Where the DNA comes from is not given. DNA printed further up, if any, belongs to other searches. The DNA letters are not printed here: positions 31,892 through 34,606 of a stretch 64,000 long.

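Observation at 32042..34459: One exported polypeptide combines a caspase-like cysteine protease with a complete HtrA/DegP serine protease and two PDZ domains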

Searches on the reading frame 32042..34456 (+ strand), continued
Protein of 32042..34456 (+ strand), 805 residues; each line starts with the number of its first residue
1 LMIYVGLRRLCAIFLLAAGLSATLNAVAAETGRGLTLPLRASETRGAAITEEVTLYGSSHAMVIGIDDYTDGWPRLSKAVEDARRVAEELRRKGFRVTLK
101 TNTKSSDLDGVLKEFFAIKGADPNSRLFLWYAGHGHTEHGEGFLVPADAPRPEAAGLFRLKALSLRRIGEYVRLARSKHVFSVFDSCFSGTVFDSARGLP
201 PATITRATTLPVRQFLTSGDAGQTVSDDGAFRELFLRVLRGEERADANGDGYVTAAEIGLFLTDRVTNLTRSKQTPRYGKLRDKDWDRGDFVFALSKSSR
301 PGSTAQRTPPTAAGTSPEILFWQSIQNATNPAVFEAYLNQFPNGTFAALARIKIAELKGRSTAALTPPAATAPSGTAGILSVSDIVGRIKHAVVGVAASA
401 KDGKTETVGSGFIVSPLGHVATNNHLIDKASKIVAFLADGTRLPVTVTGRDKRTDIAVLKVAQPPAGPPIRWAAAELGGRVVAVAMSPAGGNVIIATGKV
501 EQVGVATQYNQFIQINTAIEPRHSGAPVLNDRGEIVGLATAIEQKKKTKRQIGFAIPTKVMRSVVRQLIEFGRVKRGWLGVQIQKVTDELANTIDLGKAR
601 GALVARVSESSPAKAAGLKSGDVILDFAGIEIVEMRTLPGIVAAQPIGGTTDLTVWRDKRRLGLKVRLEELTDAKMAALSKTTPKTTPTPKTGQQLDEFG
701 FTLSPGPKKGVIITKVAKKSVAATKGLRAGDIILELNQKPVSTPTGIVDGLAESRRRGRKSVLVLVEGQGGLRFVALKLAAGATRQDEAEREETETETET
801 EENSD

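Call 33: search_protein_families(library=pfam, proteins=[P0002, P0004, P0059, P0039], max_evalue=0.01)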
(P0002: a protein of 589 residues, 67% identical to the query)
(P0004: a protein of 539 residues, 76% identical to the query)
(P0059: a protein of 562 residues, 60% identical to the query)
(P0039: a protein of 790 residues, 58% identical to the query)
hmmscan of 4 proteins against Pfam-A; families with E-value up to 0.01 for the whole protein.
P0002 (589 aa): 7 families
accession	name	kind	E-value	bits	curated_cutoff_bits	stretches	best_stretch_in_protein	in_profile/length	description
PF13180.12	PDZ_2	-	4.9e-18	65.6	27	2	373-463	2-80/80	PDZ domain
PF17820.7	PDZ_6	-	1.9e-15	56.8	27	2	399-452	2-54/54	PDZ domain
PF00656.27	Peptidase_C14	-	2.6e-15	57.2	21.4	1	52-184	3-136/233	Caspase domain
PF00595.29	PDZ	-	3e-13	50.4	23.2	2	477-528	7-62/81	PDZ domain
PF13202.12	EF-hand_5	-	0.0025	17.7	25.9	1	236-253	7-24/25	EF hand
PF11874.13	DUF3394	-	0.0087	16.2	28.2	0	430-521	61-151/181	Domain of unknown function (DUF3394)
PF14685.13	PDZ_Tricorn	-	0.0091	16.4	25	0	500-555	29-84/88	Tricorn protease PDZ domain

P0004 (539 aa): 5 families
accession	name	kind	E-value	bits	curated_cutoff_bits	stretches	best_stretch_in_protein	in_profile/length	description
PF08238.18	Sel1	-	4.7e-20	71.7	30.7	2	492-527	1-36/36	Sel1 repeat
PF00656.27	Peptidase_C14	-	3.4e-18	66.6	21.4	1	58-226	3-176/233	Caspase domain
PF14559.12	TPR_19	-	0.0016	19.2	25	1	409-458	10-59/68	Tetratricopeptide repeat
PF13202.12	EF-hand_5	-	0.006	16.4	25.9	0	242-259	7-24/25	EF hand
PF13405.12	EF-hand_6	-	0.0062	16.6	25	0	243-261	9-27/30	EF-hand domain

P0059 (562 aa): 2 families
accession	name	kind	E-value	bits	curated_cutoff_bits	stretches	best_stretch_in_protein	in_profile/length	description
PF00656.27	Peptidase_C14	-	3.8e-15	56.6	21.4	1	57-156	3-102/233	Caspase domain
PF12770.12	CHAT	-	0.00025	21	24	1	53-136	81-159/289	CHAT domain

P0039 (790 aa): 1 family
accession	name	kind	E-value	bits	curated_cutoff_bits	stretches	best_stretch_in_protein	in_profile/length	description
PF00656.27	Peptidase_C14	-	1e-17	65.1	21.4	1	55-224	3-177/233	Caspase domain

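Call 44: predict_structure(alignment_id=A1)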
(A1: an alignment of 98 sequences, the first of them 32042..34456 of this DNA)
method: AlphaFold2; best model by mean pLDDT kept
length: 805 residues; sequences in the alignment: 98
mean_pLDDT: 76.3   pTM: 0.48
mean pLDDT of the five models: 76.3, 76.2, 75.8, 73.9, 72.8
residues with pLDDT >= 90: 436; 70-90: 84; 50-70: 97; < 50: 188
segments of 3 or more residues with pLDDT < 50: 302-312, 362-383, 390-423, 439-442, 465-478, 488-490, 499-529, 531-533, 535-557, 568-573, 682-691, 783-805
pLDDT, mean of each block of 10 residues (from residue 1): 80 93 78 86 91 95 98 94 97 96 97 98 97 93 95 95 94 96 83 65 91 92 81 97 92 95 94 90 91 80 43 71 96 97 97 92 41 36 51 44 32 27 52 55 56 62 46 45 54 56 38 31 34 41 39 41 51 68 94 95 94 97 97 91 93 98 97 78 41 84 89 97 97 97 96 95 95 95 49 34 42
secondary structure, 60 per line:
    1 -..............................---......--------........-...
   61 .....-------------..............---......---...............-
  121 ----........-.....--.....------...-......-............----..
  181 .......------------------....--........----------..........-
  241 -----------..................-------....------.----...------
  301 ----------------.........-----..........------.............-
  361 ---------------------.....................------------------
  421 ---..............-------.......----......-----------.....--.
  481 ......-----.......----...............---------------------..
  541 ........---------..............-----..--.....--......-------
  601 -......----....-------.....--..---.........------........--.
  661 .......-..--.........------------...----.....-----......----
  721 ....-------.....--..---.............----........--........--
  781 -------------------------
elements in order (helices of 4 or more, strands of 3 or more residues): H2-31 E35-40 E49-56 E58-65 H79-92 E96-101 H105-119 E125-132 E134-138 E141-145 H156-161 H165-174 E179-187 H206-209 E212-219 H230-239 E252-254 H255-269 E277-280 E292-294 H317-325 H331-340 H347-359 H382-402 H424-437 E445-451 E456-461 E473-477 E480-486 E492-498 H503-517 H539-548 H558-571 E581-585 H588-593 E602-607 H612-615 E623-627 H635-643 E650-657 E660-667 H673-681 E694-696 E701-705 E711-716 H721-724 E732-736 H744-756 E761-768 E771-778
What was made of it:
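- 32042..32128 (+): Sec-type signal peptide, aa 1-29 (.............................|ETG). Modelled as a lone helix (call 44).
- On Peptidase family C14 (caspase / paracaspase / metacaspase / orthocaspase): AF2 pLDDT above 90 for aa 30-300 (call 44).
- No confident inter-domain contacts appear in the full-length model (pTM 0.48, call 44).
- Tried and rejected: It gave pLDDT 27-56 and spurious helices for the trypsin domain (call 44).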

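Call 49: find_encoding_contigs(protein=P0003, flank=6000, max_places=3)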
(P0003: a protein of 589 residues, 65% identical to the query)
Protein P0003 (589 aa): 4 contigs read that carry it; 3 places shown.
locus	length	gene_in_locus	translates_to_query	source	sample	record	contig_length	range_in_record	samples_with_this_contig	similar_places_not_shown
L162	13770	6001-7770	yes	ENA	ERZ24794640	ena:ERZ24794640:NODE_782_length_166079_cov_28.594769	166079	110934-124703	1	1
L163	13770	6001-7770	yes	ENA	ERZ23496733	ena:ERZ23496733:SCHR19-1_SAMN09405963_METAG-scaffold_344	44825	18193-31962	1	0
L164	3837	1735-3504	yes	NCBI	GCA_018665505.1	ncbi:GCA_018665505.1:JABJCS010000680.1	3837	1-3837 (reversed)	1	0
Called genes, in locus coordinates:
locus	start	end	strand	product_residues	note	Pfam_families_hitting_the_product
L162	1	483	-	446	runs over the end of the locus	PF03972:MmgE_PrpD_N, PF19305:MmgE_PrpD_C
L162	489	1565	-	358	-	PF00296:Bac_luciferase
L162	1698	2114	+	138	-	PF00903:Glyoxalase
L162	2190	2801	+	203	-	PF02798:GST_N, PF13417:GST_N_3, PF13409:GST_N_2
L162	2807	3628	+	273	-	PF00378:ECH_1, PF16113:ECH_2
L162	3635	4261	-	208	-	PF02798:GST_N, PF13417:GST_N_3, PF13409:GST_N_2, PF00043:GST_C (faint), PF13410:GST_C_2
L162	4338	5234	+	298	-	PF13714:PEP_mutase, PF00463:ICL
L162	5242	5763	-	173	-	PF00149:Metallophos (faint), PF12850:Metallophos_2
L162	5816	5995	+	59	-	-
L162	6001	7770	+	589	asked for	PF00656:Peptidase_C14, PF00595:PDZ (faint), PF13180:PDZ_2, PF17820:PDZ_6 (weak)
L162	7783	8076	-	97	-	PF07045:DUF1330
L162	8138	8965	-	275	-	-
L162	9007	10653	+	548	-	PF00732:GMC_oxred_N, PF00890:FAD_binding_2 (faint), PF05199:GMC_oxred_C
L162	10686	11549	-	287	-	PF02668:TauD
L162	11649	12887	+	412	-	PF00067:p450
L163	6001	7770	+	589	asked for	PF00656:Peptidase_C14, PF00595:PDZ (faint), PF13180:PDZ_2, PF17820:PDZ_6 (weak)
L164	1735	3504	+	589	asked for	PF00656:Peptidase_C14, PF00595:PDZ (faint), PF13180:PDZ_2, PF17820:PDZ_6 (weak)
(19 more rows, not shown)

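Call 51: fold_search(model_id=the predicted structure, library=pdb)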
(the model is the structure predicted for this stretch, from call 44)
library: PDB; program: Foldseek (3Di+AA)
matches with E <= 10: 1476; with E <= 0.001: 446
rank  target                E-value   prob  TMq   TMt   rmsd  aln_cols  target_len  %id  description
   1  3pv3_D                1.5e-17  1.00  0.14  0.26  21.3       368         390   26  Structure of Legionella fallonii DegQ (S193A variant) (released 2011-06-15)
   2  3pv5_C                1.6e-17  1.00  0.13  0.25  20.3       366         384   24  Structure of Legionella fallonii DegQ (N189G/P190G variant) (released 2011-06-15)
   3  3pv2_A                2.1e-17  1.00  0.13  0.25  20.1       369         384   25  Structure of Legionella fallonii DegQ (wt) (released 2011-06-15)
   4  4ynn_B                2.1e-17  1.00  0.14  0.25  21.0       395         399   24  Structure of Legionella pneumophila DegQ (S190A variant) (released 2015-06-24)
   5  3pv5_B                3.1e-17  1.00  0.13  0.25  21.0       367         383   24  Structure of Legionella fallonii DegQ (N189G/P190G variant) (released 2011-06-15)
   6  3pv2_C                3.1e-17  1.00  0.13  0.25  20.4       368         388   26  Structure of Legionella fallonii DegQ (wt) (released 2011-06-15)
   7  3pv2_B                3.8e-17  1.00  0.14  0.25  20.5       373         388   24  Structure of Legionella fallonii DegQ (wt) (released 2011-06-15)
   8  3pv2_D                4.3e-17  1.00  0.14  0.25  20.5       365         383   26  Structure of Legionella fallonii DegQ (wt) (released 2011-06-15)
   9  3pv5_D                5.1e-17  1.00  0.14  0.25  20.4       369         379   25  Structure of Legionella fallonii DegQ (N189G/P190G variant) (released 2011-06-15)
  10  3pv5_A                1.6e-16  1.00  0.13  0.25  20.9       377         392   24  Structure of Legionella fallonii DegQ (N189G/P190G variant) (released 2011-06-15)
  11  4ynn_A                1.8e-16  1.00  0.14  0.25  21.3       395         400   24  Structure of Legionella pneumophila DegQ (S190A variant) (released 2015-06-24)
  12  3pv3_B                3.0e-16  1.00  0.14  0.26  20.7       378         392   25  Structure of Legionella fallonii DegQ (S193A variant) (released 2011-06-15)
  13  3pv3_C                3.0e-16  1.00  0.14  0.25  20.5       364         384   25  Structure of Legionella fallonii DegQ (S193A variant) (released 2011-06-15)
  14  3pv3_A                4.7e-16  1.00  0.14  0.26  20.6       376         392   24  Structure of Legionella fallonii DegQ (S193A variant) (released 2011-06-15)
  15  3mh6                  1.6e-15  1.00  0.13  0.26  27.6       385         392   21  HtrA proteases are activated by a conserved mechanism that can be triggered by distinct molecular cues (released 2010-06-30)
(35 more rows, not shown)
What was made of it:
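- On Peptidase family C14 (caspase / paracaspase / metacaspase / orthocaspase): Foldseek to MALT1 caspase domain 3v4o_A gives TM 0.70, E 7e-13 (call 51).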

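Call 54: list_cluster_members(proteins=[P0001, window:32045-34456:+, P0002])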
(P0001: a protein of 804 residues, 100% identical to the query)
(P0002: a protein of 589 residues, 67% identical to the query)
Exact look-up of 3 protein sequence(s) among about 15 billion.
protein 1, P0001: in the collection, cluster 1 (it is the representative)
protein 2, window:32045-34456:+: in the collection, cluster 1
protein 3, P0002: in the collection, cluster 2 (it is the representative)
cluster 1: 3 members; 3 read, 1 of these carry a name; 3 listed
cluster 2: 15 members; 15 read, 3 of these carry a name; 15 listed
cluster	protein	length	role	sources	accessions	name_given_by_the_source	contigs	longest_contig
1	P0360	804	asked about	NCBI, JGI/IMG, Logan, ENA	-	S1-C subfamily serine protease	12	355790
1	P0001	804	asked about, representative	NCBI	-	-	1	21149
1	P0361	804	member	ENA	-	-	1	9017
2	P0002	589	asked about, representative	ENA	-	-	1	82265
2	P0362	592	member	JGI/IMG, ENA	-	hypothetical protein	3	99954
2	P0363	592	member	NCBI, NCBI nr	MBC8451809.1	MAG: PDZ domain-containing protein [Rhodospirillaceae bacterium] | PDZ domain-containing protein [Rhodospirillaceae bacterium]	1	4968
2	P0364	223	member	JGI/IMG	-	uncharacterized caspase-like protein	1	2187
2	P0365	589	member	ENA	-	-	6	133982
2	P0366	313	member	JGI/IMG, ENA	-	-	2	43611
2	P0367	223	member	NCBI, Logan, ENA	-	-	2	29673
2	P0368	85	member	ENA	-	-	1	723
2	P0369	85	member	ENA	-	-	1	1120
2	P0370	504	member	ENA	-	-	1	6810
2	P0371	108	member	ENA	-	-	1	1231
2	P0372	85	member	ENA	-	-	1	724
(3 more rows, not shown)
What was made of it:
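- One source names it an S1-C serine protease (call 54).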
